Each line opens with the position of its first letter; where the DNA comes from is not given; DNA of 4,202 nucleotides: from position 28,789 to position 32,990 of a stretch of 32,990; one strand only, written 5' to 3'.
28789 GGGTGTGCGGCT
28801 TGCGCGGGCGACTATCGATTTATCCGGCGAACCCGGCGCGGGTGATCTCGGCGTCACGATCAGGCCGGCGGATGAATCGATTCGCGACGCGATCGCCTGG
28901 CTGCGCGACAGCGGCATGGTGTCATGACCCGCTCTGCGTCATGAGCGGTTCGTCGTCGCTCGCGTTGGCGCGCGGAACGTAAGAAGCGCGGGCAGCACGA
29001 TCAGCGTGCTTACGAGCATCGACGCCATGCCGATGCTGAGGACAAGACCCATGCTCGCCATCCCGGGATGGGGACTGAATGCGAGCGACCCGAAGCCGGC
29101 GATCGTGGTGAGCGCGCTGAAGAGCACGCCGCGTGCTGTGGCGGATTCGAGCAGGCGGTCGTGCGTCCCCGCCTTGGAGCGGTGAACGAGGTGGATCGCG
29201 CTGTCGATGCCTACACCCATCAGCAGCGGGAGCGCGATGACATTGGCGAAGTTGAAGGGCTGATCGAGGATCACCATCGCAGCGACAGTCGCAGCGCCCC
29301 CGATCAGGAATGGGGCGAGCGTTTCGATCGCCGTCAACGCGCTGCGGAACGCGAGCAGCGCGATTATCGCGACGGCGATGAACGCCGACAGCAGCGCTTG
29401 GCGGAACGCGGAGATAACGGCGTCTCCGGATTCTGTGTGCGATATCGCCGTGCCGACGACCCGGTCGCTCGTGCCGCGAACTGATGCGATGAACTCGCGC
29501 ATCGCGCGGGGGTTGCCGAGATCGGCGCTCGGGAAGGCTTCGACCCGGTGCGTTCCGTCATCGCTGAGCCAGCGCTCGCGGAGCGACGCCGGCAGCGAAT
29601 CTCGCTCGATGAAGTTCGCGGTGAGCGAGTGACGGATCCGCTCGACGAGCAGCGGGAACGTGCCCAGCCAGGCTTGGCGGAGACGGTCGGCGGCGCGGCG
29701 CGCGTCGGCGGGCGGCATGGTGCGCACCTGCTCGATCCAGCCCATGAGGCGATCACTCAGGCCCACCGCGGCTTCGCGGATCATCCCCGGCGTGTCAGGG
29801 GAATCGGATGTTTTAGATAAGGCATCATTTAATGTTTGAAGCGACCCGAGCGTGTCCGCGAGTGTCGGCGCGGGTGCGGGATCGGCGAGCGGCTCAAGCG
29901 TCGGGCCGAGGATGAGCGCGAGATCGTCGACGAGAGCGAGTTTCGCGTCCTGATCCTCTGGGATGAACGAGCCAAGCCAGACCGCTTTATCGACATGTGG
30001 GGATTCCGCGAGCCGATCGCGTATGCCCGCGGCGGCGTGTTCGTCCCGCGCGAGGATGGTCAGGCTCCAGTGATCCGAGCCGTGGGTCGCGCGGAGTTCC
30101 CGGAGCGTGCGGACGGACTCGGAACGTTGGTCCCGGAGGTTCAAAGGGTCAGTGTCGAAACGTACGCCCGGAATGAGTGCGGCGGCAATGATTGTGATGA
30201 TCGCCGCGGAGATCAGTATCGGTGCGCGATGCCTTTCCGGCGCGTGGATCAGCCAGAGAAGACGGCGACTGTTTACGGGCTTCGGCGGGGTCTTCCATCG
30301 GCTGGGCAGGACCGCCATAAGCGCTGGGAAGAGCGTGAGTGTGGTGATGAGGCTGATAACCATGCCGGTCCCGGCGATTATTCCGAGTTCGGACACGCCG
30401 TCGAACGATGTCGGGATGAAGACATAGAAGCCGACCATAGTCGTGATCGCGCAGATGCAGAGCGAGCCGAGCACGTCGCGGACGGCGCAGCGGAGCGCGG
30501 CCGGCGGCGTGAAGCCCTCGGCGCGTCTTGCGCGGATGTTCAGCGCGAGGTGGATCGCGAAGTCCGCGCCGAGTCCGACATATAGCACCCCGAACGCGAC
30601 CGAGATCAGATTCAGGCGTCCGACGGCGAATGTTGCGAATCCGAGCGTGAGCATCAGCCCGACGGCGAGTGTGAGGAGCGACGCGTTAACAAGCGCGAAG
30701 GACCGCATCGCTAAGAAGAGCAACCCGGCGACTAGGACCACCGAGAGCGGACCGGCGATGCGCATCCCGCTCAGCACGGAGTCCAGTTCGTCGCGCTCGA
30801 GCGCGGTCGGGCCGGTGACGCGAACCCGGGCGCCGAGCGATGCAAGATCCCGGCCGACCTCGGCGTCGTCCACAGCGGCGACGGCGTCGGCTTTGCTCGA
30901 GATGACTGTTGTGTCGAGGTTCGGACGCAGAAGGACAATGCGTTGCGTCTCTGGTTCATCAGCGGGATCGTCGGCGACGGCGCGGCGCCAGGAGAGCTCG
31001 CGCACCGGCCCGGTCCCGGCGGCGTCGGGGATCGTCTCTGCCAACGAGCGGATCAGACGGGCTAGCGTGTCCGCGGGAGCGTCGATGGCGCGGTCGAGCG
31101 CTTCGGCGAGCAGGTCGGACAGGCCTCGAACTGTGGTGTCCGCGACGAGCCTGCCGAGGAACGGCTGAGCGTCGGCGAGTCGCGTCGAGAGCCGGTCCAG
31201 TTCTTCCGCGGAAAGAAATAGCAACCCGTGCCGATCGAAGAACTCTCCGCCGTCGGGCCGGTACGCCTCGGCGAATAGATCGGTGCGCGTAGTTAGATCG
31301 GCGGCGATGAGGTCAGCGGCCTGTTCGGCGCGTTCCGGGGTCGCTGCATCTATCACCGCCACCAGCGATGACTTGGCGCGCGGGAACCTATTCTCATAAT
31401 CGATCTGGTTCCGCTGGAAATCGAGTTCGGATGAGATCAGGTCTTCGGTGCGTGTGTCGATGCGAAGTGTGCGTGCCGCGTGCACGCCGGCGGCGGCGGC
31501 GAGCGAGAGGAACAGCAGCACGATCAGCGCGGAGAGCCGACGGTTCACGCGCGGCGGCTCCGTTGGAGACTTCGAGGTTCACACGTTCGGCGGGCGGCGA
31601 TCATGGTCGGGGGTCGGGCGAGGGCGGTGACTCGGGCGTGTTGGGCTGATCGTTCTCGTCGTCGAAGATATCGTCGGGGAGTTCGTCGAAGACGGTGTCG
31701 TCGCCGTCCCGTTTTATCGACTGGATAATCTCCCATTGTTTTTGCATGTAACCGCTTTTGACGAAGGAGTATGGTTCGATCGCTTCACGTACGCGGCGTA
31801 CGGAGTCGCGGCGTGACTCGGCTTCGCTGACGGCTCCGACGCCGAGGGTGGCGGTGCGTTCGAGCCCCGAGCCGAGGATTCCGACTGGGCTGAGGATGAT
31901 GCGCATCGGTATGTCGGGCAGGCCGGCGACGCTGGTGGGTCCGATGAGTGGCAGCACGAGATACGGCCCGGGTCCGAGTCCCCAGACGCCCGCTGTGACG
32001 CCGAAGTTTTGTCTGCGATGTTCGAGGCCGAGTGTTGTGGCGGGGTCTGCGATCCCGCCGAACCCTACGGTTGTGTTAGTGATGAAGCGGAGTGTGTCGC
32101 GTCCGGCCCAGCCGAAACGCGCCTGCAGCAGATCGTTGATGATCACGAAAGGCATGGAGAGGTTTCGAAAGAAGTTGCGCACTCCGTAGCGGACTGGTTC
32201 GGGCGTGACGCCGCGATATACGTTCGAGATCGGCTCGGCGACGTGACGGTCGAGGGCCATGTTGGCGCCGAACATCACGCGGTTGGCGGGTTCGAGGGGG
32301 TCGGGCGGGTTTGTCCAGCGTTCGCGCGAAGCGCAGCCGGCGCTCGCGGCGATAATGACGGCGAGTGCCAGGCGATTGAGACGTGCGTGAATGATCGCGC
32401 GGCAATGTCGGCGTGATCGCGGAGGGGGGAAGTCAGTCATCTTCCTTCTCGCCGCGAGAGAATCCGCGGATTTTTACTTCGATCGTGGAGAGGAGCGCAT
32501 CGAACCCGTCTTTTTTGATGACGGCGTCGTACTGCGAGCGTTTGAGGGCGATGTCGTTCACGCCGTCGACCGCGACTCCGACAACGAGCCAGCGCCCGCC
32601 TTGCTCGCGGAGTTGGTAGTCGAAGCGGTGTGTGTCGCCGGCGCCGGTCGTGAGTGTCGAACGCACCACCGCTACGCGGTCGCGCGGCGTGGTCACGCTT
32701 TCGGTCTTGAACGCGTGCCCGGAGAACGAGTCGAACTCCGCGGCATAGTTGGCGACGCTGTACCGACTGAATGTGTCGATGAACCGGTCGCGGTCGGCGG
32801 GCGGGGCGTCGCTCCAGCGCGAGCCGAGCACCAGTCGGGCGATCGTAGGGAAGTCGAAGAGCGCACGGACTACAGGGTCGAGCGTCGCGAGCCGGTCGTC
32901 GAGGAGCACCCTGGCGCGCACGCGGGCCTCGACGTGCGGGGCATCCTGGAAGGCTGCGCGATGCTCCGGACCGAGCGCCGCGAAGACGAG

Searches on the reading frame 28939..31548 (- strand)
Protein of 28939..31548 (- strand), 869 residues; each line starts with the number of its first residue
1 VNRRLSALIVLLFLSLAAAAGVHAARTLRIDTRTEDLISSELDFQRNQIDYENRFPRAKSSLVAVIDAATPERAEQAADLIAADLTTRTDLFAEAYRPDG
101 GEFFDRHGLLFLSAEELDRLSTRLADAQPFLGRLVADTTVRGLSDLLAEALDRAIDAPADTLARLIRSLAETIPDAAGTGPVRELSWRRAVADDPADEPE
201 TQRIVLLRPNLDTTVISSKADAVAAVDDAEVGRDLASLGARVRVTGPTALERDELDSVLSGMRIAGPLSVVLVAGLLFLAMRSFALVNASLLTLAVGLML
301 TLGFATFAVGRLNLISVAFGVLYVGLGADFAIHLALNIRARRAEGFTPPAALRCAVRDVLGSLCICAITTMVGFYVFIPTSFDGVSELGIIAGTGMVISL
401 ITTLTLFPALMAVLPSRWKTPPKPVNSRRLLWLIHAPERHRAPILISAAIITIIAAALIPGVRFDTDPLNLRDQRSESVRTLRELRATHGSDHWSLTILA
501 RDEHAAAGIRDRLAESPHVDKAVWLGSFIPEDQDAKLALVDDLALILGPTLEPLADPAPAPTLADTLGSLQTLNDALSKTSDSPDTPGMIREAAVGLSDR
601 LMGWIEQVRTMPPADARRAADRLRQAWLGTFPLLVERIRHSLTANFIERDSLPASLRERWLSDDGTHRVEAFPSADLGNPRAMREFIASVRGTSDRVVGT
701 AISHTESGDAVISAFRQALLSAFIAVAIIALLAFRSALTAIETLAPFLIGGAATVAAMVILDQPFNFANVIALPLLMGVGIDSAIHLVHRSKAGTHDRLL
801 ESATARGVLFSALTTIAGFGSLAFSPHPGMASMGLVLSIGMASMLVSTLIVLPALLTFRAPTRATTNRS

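Call 5: search_protein_families(library=pfam, proteins=[window:28939-31548:-], max_evalue=0.01)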
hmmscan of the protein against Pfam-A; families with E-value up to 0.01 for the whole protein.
window:28939-31548:- (869 aa): 2 families
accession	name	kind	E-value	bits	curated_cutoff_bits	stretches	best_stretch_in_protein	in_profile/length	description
PF03176.21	MMPL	-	9.1e-36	123.9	20.5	2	204-432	91-319/333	MMPL family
PF12349.14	Sterol-sensing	-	0.0076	16.6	22.3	1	284-413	6-135/153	Sterol-sensing domain of SREBP cleavage-activation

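Call 6: search_protein_families(library=ncbifam, proteins=[window:28939-31548:-], max_evalue=0.01)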
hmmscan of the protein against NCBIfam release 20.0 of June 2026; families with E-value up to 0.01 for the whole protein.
window:28939-31548:- (869 aa): 11 families
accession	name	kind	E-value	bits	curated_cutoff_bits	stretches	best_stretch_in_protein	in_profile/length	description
TIGR03480.1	HpnN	hypoth_equivalog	2.3e-262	872.9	751.85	1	4-858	11-858/862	hopanoid biosynthesis associated RND transporter like protein HpnN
NF052374.1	HopndTporHpnN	equivalog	1.1e-192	642.4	1100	1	3-856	13-854/858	hopanoid transporter HpnN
NF045600.2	BstA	equivalog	2.5e-58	197.7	1400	2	227-855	252-893/903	sterol transporter cytoplasmic membrane protein BstA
TIGR00921.1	2A067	subfamily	1.3e-34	119.4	351.9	2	694-857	562-732/733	hydrophobe/amphiphile efflux-3 (HAE3) family transporter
TIGR00833.1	actII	subfamily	3.3e-33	115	874.7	2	211-492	124-412/910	MMPL family RND transporter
NF000037.1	RND_perm_OqxB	exception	7.2e-07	27.4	2200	1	246-414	331-498/1050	multidrug efflux RND transporter permease subunit OqxB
NF006356.0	PRK08578.1-4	equivalog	0.00019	21.1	330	1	717-850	149-285/302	preprotein translocase subunit SecF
NF006354.0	PRK08578.1-2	equivalog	0.00054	19.4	353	1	717-817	129-230/296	preprotein translocase subunit SecF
NF000282.2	RND_permease_1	subfamily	0.00082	17.4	1250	1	270-414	347-495/1029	multidrug efflux RND transporter permease subunit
NF006355.0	PRK08578.1-3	equivalog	0.0014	17.9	421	1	718-856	137-280/290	preprotein translocase subunit SecF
NF006353.0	PRK08578.1-1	subfamily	0.0044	16.5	282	1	695-820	107-229/281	preprotein translocase subunit SecF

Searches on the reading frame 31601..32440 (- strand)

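Call 5: search_protein_families(library=pfam, proteins=[window:31601-32440:-], max_evalue=0.01)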
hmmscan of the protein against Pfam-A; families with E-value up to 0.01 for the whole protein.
window:31601-32440:- (279 aa): 1 family
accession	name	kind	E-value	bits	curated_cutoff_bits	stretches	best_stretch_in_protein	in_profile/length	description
PF04333.18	MlaA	-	3.6e-55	187.1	25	1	46-235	2-192/195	MlaA lipoprotein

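Call 6: search_protein_families(library=ncbifam, proteins=[window:31601-32440:-], max_evalue=0.01)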
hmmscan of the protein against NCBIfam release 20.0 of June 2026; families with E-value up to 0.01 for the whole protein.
window:31601-32440:- (279 aa): 1 family
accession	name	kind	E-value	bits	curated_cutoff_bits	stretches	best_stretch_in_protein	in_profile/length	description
NF011672.1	PRK15091.1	equivalog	2.8e-26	92.4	375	1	19-235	3-222/252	phospholipid-binding lipoprotein MlaA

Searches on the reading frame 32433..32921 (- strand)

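Call 5: search_protein_families(library=pfam, proteins=[window:32433-32921:-], max_evalue=0.01)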
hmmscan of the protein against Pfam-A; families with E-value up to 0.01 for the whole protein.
window:32433-32921:- (162 aa): 1 family
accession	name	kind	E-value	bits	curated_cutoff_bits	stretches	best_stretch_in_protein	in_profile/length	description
PF05494.18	MlaC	-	3.1e-36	125.1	26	1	9-147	24-164/166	MlaC protein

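Call 6: search_protein_families(library=ncbifam, proteins=[window:32433-32921:-], max_evalue=0.01)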
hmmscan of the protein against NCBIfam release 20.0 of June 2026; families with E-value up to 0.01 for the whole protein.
window:32433-32921:- (162 aa): 2 families
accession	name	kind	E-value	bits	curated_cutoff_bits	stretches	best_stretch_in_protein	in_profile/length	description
TIGR03481.1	HpnM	hypoth_equivalog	2.7e-45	154.1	160.1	1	8-153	52-197/200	hopanoid biosynthesis associated membrane protein HpnM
NF011697.0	PRK15117.1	equivalog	2.4e-10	40.6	195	1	29-149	75-199/211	phospholipid-binding protein MlaC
